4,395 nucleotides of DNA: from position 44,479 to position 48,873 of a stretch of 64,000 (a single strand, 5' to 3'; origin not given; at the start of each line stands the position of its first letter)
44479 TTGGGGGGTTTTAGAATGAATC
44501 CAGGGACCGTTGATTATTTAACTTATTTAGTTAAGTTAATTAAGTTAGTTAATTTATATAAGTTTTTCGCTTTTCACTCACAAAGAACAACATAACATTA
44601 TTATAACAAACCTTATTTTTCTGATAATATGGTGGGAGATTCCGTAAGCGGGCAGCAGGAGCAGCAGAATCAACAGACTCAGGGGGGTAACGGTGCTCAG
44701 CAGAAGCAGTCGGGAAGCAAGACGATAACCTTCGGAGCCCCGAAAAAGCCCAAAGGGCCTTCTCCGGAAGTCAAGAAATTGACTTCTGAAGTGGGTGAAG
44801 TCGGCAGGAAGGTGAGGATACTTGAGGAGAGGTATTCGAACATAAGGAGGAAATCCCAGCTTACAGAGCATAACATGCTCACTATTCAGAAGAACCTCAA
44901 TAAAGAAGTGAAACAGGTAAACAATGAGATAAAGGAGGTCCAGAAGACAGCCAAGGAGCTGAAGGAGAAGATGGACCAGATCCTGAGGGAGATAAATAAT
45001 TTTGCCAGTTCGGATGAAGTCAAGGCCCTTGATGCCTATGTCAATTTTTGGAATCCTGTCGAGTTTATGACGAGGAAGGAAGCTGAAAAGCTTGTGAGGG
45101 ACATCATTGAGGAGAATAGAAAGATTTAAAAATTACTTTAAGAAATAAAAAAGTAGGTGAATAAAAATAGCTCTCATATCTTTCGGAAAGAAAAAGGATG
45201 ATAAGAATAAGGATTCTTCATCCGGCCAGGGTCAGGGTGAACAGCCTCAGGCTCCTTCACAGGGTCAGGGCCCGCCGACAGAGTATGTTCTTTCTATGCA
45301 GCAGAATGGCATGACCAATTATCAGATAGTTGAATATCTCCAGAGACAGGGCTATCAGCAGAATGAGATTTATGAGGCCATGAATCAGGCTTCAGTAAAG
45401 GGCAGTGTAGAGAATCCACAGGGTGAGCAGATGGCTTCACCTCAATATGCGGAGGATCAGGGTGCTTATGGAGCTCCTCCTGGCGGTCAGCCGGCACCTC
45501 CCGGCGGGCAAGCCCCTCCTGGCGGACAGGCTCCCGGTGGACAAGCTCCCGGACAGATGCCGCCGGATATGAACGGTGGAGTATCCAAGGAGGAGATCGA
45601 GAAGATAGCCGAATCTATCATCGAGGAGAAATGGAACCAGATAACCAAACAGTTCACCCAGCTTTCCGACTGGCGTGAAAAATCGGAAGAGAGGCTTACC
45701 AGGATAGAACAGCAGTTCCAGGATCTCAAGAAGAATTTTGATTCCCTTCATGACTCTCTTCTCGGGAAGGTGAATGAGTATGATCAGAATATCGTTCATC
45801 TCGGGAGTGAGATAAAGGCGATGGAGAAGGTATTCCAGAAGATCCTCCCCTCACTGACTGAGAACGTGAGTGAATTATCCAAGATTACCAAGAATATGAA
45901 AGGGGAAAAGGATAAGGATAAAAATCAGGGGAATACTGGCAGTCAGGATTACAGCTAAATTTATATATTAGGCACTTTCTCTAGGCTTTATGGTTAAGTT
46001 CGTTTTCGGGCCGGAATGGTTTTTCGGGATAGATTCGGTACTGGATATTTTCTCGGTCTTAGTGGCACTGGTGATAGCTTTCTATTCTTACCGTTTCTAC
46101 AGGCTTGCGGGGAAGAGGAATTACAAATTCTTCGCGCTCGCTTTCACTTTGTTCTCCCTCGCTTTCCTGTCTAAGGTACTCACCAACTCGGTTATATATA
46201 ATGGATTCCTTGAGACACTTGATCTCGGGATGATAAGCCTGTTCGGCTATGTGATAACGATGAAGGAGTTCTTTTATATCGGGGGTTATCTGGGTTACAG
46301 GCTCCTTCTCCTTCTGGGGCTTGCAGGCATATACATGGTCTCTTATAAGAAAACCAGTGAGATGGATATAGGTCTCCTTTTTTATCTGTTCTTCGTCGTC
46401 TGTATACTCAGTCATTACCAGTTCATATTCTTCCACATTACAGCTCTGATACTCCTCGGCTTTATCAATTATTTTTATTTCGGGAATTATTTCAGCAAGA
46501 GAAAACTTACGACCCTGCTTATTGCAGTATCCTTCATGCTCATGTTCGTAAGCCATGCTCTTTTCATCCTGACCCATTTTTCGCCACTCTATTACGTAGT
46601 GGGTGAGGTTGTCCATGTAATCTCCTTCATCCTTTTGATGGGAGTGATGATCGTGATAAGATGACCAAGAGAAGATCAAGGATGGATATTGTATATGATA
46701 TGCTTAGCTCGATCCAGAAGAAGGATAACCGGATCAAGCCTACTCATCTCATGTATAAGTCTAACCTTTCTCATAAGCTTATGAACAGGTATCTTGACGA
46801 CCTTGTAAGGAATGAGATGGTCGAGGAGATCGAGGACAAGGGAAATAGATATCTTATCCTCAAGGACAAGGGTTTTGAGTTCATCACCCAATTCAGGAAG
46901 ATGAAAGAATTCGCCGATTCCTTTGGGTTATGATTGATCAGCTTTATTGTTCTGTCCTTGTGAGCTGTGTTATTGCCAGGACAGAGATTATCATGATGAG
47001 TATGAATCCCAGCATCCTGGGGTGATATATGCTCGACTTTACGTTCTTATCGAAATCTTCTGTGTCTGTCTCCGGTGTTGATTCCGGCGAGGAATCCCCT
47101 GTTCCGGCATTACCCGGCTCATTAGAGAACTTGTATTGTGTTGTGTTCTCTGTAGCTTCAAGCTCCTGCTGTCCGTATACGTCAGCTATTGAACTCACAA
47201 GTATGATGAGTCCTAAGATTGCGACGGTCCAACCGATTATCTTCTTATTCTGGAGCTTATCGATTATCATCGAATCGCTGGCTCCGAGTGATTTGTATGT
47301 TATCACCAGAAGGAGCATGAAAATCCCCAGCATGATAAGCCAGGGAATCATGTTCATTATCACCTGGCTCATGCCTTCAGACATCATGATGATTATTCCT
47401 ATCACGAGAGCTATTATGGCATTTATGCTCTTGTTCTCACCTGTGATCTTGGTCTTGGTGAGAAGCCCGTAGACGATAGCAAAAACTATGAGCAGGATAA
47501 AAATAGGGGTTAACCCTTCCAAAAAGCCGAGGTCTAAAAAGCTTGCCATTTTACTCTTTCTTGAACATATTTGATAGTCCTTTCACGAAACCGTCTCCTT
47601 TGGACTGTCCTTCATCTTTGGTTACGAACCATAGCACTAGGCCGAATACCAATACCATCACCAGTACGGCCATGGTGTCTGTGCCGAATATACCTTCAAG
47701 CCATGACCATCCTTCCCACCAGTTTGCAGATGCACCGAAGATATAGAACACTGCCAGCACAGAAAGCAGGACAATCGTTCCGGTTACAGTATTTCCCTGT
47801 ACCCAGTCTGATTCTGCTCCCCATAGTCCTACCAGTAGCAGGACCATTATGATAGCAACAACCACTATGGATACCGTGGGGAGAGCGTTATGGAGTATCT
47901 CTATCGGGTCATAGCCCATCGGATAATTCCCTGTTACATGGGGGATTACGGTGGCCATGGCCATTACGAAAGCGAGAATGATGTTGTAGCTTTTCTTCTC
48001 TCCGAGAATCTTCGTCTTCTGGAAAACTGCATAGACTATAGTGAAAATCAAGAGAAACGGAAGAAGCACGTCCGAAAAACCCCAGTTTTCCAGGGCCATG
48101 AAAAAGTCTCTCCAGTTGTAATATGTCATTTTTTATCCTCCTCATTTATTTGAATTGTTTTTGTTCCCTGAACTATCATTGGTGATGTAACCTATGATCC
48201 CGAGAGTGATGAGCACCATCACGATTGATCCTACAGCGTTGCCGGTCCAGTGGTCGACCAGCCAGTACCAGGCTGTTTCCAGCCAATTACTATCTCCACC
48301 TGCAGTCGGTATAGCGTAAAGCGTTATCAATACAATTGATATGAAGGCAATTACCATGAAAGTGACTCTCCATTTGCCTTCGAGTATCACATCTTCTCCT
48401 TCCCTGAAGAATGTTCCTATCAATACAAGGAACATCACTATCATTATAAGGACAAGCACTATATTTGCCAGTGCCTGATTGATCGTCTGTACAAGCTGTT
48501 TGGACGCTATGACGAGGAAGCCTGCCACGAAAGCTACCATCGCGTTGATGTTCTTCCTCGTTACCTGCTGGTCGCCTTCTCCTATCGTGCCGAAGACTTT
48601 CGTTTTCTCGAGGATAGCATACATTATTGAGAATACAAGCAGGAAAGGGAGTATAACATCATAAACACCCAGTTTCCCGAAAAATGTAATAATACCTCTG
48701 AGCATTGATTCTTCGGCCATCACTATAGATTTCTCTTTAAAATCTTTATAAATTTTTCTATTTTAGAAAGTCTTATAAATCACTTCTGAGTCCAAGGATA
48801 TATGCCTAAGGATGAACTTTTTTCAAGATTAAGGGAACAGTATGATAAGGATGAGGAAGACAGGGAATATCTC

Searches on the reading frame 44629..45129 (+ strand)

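Call 3: search_protein_families(library=pfam, proteins=[window:44629-45129:+], max_evalue=0.1)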
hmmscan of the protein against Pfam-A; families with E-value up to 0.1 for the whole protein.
window:44629-45129:+ (166 aa): 23 families
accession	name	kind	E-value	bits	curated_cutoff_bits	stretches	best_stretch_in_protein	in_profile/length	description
PF00038.26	Filament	-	0.00014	22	40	1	46-122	210-286/313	Intermediate filament protein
PF07303.18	Occludin_ELL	-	0.00043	21.4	31.2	1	47-126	23-100/101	Occludin homology domain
PF24525.1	TTC3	-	0.001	19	27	1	62-154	39-131/250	TTC3, helical domain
PF06103.16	DUF948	-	0.0011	19.5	37.2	1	89-126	23-60/89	Bacterial protein of unknown function (DUF948)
PF10168.15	Nup88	-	0.0024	16.2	24.4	1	48-133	580-665/702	Nuclear pore component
PF04136.21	COG3_N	-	0.0026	18.1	27.9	1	80-150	13-81/147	Conserved oligomeric Golgi complex subunit 3, N-terminal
PF00015.26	MCPsignal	-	0.0027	18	34.6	1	47-126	90-169/172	Methyl-accepting chemotaxis protein (MCP) signalling domain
PF11083.13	Relaxase_C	-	0.01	16.5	30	1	51-126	45-120/125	C-terminal helical hairpin domain from relaxase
PF02403.27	Seryl_tRNA_N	-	0.011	16.4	28.2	1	88-125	70-107/108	Seryl-tRNA synthetase N-terminal domain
PF14712.11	Snapin_Pallidin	-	0.013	16.4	29.6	1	88-138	9-61/89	Snapin/Pallidin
PF18904.5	DUF5660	-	0.016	15.8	24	1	94-145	3-55/109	Domain of unknown function (DUF5660)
PF05478.16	Prominin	-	0.02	13.4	34.3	1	81-124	655-702/799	Prominin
PF00804.31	Syntaxin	-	0.023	15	26.7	1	47-123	3-75/157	Syntaxin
PF04728.18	LPP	-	0.029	15.1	29.1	0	89-113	11-35/53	Lipoprotein leucine-zipper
PF22790.2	YkoP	-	0.03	14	27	1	88-134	66-112/183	YkoP domain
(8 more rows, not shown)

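Call 4: search_protein_families(library=ncbifam, proteins=[window:44629-45129:+], max_evalue=0.1)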
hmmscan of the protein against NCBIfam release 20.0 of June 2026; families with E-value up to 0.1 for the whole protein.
window:44629-45129:+ (166 aa): 10 families
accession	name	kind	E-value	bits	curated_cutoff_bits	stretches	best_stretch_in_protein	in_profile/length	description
NF003034.1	PRK03918.1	equivalog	0.0005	18.2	700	1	47-125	215-417/878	DNA double-strand break repair ATPase Rad50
NF045487.1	ASRP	equivalog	0.00053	18.7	300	1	47-160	363-477/593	archaea-specific SMC-related protein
NF052612.1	sll0565_fam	equivalog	0.0016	18.8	50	1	51-146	3-91/106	sll0565 family protein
TIGR00414.1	serS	equivalog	0.0083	15.2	301.65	1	54-143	38-125/418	serine--tRNA ligase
TIGR04527.1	mycoplas_twoTM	subfamily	0.0099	15.6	125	1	47-135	55-134/248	MG_279/MG_280 family protein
NF049873.2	cytotoxin_MakE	exception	0.013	14.5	360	1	49-124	106-181/352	alpha-pore-forming cytotoxin subunit MakE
NF033872.1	SidA_fam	subfamily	0.015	14.1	60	1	44-115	217-289/379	T4SS effector SidA family protein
NF047363.1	Zn_ribbon_CdsZ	equivalog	0.032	13.7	275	0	77-143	29-96/251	zinc ribbon domain regulatory protein CdsZ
NF038218.1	IcmG_DotF_IVB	equivalog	0.072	12.7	200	1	24-132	92-192/266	type IVB secretion system protein IcmG/DotF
NF008302.0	PRK11091.1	equivalog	0.096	10.8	838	0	68-124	86-142/779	aerobic respiration two-component sensor histidine kinase ArcB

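Call 92: search_protein_families(library=padloc, proteins=[window:44629-45129:+], max_evalue=0.01)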
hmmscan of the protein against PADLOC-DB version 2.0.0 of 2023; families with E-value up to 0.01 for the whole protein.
window:44629-45129:+ (166 aa): 6 families
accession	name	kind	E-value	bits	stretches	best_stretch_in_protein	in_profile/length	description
PDLC00550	JetC2|JetC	-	0.00011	18.1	1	45-125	748-826/1355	DUF3584 domain; MukB-like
PDLC02715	PbeC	-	0.00043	17.1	1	50-125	389-461/619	PbeC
PDLC03976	PD-Lambda-1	-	0.0015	15.5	1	47-138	55-141/491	-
PDLC04407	PDC-M09A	-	0.0022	15.5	1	63-130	15-82/282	-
PDLC03859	LmuB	-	0.0029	14.9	1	48-127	348-480/611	-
PDLC04406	PDC-M09A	-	0.0051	14.3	1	74-129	238-293/330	-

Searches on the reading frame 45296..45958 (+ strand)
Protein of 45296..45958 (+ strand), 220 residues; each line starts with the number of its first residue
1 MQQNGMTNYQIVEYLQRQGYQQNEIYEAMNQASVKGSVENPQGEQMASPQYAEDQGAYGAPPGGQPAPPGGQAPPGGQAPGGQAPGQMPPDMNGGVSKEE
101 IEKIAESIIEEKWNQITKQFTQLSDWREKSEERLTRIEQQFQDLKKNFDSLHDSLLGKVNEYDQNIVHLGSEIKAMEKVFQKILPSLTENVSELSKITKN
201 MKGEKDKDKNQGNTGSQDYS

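Call 3: search_protein_families(library=pfam, proteins=[window:45296-45958:+], max_evalue=0.1)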
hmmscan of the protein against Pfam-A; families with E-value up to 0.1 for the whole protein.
window:45296-45958:+ (220 aa): 27 families (the best 25 are shown)
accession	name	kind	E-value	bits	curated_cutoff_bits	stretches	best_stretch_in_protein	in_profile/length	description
PF17078.10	SHE3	-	0.00033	20.9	30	1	109-210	78-180/228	SWI5-dependent HO expression protein 3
PF04108.17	ATG17_like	-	0.001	19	43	1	96-195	109-193/355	Autophagy protein ATG17-like domain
PF11932.13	DUF3450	-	0.0016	18.3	32.6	1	111-199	26-114/241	Protein of unknown function (DUF3450)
PF06292.23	MUN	-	0.0064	16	24.2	1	100-213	227-343/473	MUN domain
PF04513.17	Baculo_PEP_C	-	0.0083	16.6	38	1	110-188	37-116/140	Baculovirus polyhedron envelope protein, PEP, C terminus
PF04129.18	Vps52_CC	-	0.01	16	26.5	0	96-162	77-141/173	Vps52/Sac2 family, coiled-coil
PF10168.15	Nup88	-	0.015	13.6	24.4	1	96-215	543-657/702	Nuclear pore component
PF24627.1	PUMA_CC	-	0.019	15.4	30.1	1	109-153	6-50/74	PUMA coiled-coil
PF01519.22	DUF16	-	0.024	15.6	40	1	121-198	23-96/104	Protein of unknown function DUF16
PF06160.17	EzrA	-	0.024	13.4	39.6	1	99-182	101-179/557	Septation ring formation regulator, EzrA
PF15739.10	TSNAXIP1_N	-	0.025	15.3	27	1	122-192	10-80/111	Translin-associated factor X-interacting N-terminus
PF11172.13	DUF2959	-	0.025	15.2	26.8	1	99-194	78-172/190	Protein of unknown function (DUF2959)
PF02996.22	Prefoldin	-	0.031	14.6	23.2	0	105-144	78-117/120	Prefoldin subunit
PF07889.17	DUF1664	-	0.034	14.6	34.6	0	139-202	41-104/124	Protein of unknown function (DUF1664)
PF06295.17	ZapG-like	-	0.043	14.3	33.5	1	109-219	33-113/123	Z-ring associated protein G-like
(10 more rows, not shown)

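Call 4: search_protein_families(library=ncbifam, proteins=[window:45296-45958:+], max_evalue=0.1)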
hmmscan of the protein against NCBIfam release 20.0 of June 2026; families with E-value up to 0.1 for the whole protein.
window:45296-45958:+ (220 aa): 12 families
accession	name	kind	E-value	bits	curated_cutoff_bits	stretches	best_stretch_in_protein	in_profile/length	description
TIGR02169.1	SMC_prok_A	equivalog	0.00014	19.7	729.4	1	98-213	779-900/1165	chromosome segregation protein SMC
TIGR00293.1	TIGR00293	equivalog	0.00025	21.1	53.9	1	105-145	87-127/129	prefoldin subunit alpha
NF043058.1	T4SS_LegC2C7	subfamily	0.0011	18.1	350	1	109-208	141-236/348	LegC2/C7 family Dot/Icm T4SS effector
TIGR02168.1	SMC_prok_B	equivalog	0.0062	14.3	567.35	1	107-207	780-883/1181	chromosome segregation protein SMC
NF047706.1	LIC12611_phage_tail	subfamily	0.013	14.3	480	1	122-206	8-95/628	LIC12611 family phage tail protein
NF041922.1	DLP_LeoA_gen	subfamily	0.02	13.9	325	1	99-169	266-336/532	LeoA/HP0731 family dynamin-like GTPase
NF003034.1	PRK03918.1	equivalog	0.02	12.9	700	1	99-184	647-731/878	DNA double-strand break repair ATPase Rad50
NF045487.1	ASRP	equivalog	0.031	12.9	300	1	98-198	357-452/593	archaea-specific SMC-related protein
TIGR04527.1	mycoplas_twoTM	subfamily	0.036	13.7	125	1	98-195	53-156/248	MG_279/MG_280 family protein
NF004434.0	PRK05771.3-3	equivalog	0.039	12.4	777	1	103-195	81-168/686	V-type ATP synthase subunit I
NF033885.1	conj_TraP_IncI1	equivalog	0.064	13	135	0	121-210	64-149/217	conjugal transfer protein TraP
TIGR03972.1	rSAM_TYW1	equivalog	0.083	12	317.95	0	97-174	180-256/297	4-demethylwyosine synthase TYW1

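Call 92: search_protein_families(library=padloc, proteins=[window:45296-45958:+], max_evalue=0.01)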
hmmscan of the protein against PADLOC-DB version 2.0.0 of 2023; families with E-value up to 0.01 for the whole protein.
window:45296-45958:+ (220 aa): 2 families
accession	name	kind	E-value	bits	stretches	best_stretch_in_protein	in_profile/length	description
PDLC03863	LmuB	-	1.4e-05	22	1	87-211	336-456/610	-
PDLC00635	ZorA2|ZorA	-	0.00024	18.3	1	101-185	296-379/505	MotA/ExbB/TolQ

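Call 112: search_solved_structures(query=A6, max_evalue=1, show_alignments=2)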
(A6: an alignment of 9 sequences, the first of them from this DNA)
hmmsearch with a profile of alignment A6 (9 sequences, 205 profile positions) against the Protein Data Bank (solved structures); distinct sequences matched with E-value up to 1: 13.
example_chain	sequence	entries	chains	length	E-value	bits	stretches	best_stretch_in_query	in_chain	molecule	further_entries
9cuy_c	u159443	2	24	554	3.9e-05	26.9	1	103-193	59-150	Short tail fiber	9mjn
8b8d_A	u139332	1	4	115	0.00014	25.1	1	109-190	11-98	Phosphoprotein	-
5x9x_B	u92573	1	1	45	0.062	16.5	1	132-171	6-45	Metabotropic GABA-B receptor subtype 2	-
3lhf_A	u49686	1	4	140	0.16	15.2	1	144-196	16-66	Serine Recombinase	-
4l9t_A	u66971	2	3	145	0.45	13.7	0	9-45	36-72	MepR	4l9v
4l9n_A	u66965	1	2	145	0.46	13.6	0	9-44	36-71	MepR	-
4ld5_A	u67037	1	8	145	0.48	13.6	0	9-47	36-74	MepR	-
3ilx_A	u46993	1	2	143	0.62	13.2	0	143-196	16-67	First ORF in transposon ISC1904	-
6kkm_E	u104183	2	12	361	0.82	12.8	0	21-46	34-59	All5250 protein | RuBisCO accumulation factor 1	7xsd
2gts_A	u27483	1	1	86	0.86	12.8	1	91-158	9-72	hypothetical protein HP0062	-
6kkn_A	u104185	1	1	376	0.86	12.7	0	21-46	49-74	All5250 protein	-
7mgm_C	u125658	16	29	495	0.96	12.6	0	87-138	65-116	Nuclear distribution protein PAC1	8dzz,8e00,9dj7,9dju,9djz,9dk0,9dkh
9mfy_B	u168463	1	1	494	0.99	12.5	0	87-138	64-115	Nuclear distribution protein PAC1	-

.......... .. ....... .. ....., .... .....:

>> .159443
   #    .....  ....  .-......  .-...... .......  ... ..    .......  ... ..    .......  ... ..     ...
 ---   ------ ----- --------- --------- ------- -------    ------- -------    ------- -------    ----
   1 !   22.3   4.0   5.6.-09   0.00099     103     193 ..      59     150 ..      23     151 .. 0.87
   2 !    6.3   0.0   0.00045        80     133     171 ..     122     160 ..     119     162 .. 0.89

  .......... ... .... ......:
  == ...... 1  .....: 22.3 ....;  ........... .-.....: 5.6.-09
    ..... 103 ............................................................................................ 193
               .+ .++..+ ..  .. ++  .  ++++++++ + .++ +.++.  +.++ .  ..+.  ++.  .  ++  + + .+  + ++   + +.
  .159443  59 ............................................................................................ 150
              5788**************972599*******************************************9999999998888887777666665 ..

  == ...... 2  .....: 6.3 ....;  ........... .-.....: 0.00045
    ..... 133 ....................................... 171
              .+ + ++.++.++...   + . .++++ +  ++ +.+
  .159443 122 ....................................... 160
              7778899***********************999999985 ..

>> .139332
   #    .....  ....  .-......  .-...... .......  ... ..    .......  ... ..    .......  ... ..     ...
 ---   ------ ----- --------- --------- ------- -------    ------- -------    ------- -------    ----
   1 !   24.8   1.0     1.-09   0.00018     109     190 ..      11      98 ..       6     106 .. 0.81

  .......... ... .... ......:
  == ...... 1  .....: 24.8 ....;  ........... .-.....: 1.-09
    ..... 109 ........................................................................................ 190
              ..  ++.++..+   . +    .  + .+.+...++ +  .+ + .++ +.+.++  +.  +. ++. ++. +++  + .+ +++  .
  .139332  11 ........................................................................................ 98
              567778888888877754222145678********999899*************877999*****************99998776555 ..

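Call 113: search_protein_families(library=pfam, alignment_id=A6, max_evalue=0.01)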
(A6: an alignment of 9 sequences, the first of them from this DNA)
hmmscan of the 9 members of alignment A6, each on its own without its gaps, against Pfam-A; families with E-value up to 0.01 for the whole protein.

A. member 1, seq(220 aa): 5 families
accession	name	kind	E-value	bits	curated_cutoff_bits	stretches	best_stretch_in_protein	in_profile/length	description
PF17078.10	SHE3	-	0.00033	20.9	30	1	109-210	78-180/228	SWI5-dependent HO expression protein 3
PF04108.17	ATG17_like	-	0.001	19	43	1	96-195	109-193/355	Autophagy protein ATG17-like domain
PF11932.13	DUF3450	-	0.0016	18.3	32.6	1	111-199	26-114/241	Protein of unknown function (DUF3450)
PF06292.23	MUN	-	0.0064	16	24.2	1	100-213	227-343/473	MUN domain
PF04513.17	Baculo_PEP_C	-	0.0083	16.6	38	0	110-188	37-116/140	Baculovirus polyhedron envelope protein, PEP, C terminus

B. families by the number of members that match (of 9 scanned): 25 families
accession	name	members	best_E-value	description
PF10046.14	BLOC1_2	3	0.0015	Biogenesis of lysosome-related organelles complex-1 subunit 2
PF04108.17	ATG17_like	2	0.001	Autophagy protein ATG17-like domain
PF09763.15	Sec3_CC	2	0.0013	Exocyst complex component Sec3, coiled-coil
PF11932.13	DUF3450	2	0.0016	Protein of unknown function (DUF3450)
PF04949.18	Transcrip_act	1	3.6e-05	Transcriptional activator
PF08581.15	Tup_N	1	0.00013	Tup N-terminal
PF17078.10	SHE3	1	0.00033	SWI5-dependent HO expression protein 3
PF10796.14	Anti-adapt_IraP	1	0.0011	Sigma-S stabilisation anti-adaptor protein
PF06009.19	Laminin_II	1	0.0011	Laminin Domain II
PF02346.21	Vac_Fusion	1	0.0018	Chordopoxvirus multifunctional envelope protein A27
PF10392.15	COG5_N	1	0.0019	Conserved oligomeric Golgi complex subunit 5, N-terminal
PF25764.1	KIF21A_4th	1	0.002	KIF21A-like domain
PF09288.16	UBA_3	1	0.002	Fungal ubiquitin-associated domain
PF00627.37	UBA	1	0.0029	UBA/TS-N domain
PF03069.20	FmdA_AmdA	1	0.0049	Acetamidase/Formamidase family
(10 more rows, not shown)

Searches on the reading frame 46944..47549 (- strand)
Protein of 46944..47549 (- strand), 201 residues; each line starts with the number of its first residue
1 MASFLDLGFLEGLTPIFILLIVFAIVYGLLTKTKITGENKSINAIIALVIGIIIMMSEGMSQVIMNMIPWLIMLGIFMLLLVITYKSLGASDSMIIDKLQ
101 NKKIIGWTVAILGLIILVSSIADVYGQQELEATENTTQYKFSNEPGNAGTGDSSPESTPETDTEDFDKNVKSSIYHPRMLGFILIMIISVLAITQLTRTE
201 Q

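Call 3: search_protein_families(library=pfam, proteins=[window:46944-47549:-], max_evalue=0.1)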
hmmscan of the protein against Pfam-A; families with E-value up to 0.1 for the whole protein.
window:46944-47549:- (201 aa): 0 families

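Call 4: search_protein_families(library=ncbifam, proteins=[window:46944-47549:-], max_evalue=0.1)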
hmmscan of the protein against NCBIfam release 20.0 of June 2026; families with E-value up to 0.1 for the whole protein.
window:46944-47549:- (201 aa): 1 family
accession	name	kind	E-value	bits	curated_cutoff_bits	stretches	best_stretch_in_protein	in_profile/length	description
TIGR04154.1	archaeo_STT3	subfamily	0.042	12.2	450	1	18-175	216-375/831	oligosaccharyl transferase, archaeosortase A system-associated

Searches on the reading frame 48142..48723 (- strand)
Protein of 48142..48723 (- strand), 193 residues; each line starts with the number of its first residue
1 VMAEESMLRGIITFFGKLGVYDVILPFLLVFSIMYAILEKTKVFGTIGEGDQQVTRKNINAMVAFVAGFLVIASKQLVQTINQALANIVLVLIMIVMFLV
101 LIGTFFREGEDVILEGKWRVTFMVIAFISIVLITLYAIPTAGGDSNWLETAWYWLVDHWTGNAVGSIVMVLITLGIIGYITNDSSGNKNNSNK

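Call 3: search_protein_families(library=pfam, proteins=[window:48142-48723:-], max_evalue=0.1)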
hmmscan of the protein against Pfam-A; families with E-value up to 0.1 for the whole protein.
window:48142-48723:- (193 aa): 2 families
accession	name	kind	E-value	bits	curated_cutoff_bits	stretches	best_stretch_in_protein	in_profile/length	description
PF07670.19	Gate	-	0.0029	18.5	29.6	1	24-104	4-92/104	Nucleoside recognition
PF01757.29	Acyl_transf_3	-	0.022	14.3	31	1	25-160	128-250/326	Acyltransferase domain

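Call 4: search_protein_families(library=ncbifam, proteins=[window:48142-48723:-], max_evalue=0.1)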
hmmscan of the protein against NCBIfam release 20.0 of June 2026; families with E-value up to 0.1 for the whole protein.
window:48142-48723:- (193 aa): 0 families

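Call 87: find_homologous_proteins(query=window:48142-48723:-, max_evalue=0.001)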
Query window:48142-48723:- (193 aa): 1269 proteins with E <= 0.001 among 3005 candidates; the best 120 are listed.
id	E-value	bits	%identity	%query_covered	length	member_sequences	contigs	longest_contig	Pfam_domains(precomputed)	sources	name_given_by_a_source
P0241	1.1e-115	402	100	99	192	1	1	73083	-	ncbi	ncbi:MAG: hypothetical protein ACQEP1_00335 [Nanobdellota archaeon]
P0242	2.0e-67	245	71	85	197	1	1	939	-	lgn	-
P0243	1.9e-63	232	58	98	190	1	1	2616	-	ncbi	-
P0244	2.5e-63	232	59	98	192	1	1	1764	-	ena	-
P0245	1.7e-62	229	58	99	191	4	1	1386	-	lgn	-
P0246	3.5e-62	228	62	85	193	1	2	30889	-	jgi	jgi:hypothetical protein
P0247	1.6e-61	226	60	98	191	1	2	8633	-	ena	-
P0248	3.5e-61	225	59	97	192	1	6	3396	-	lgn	-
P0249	1.4e-59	219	54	98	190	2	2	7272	PF01757.29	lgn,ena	-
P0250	2.5e-59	218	55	99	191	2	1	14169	-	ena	-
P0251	1.1e-57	213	54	98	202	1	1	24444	-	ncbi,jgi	-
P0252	1.5e-56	209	56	97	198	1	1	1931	-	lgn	-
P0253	7.8e-56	207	58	85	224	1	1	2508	-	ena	-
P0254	4.5e-55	205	58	85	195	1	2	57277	-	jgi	-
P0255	7.4e-55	204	53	98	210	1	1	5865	-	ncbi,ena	-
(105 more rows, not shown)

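Call 92: search_protein_families(library=padloc, proteins=[window:48142-48723:-], max_evalue=0.01)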
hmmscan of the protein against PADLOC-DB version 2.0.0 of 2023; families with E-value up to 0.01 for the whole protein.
window:48142-48723:- (193 aa): 0 families
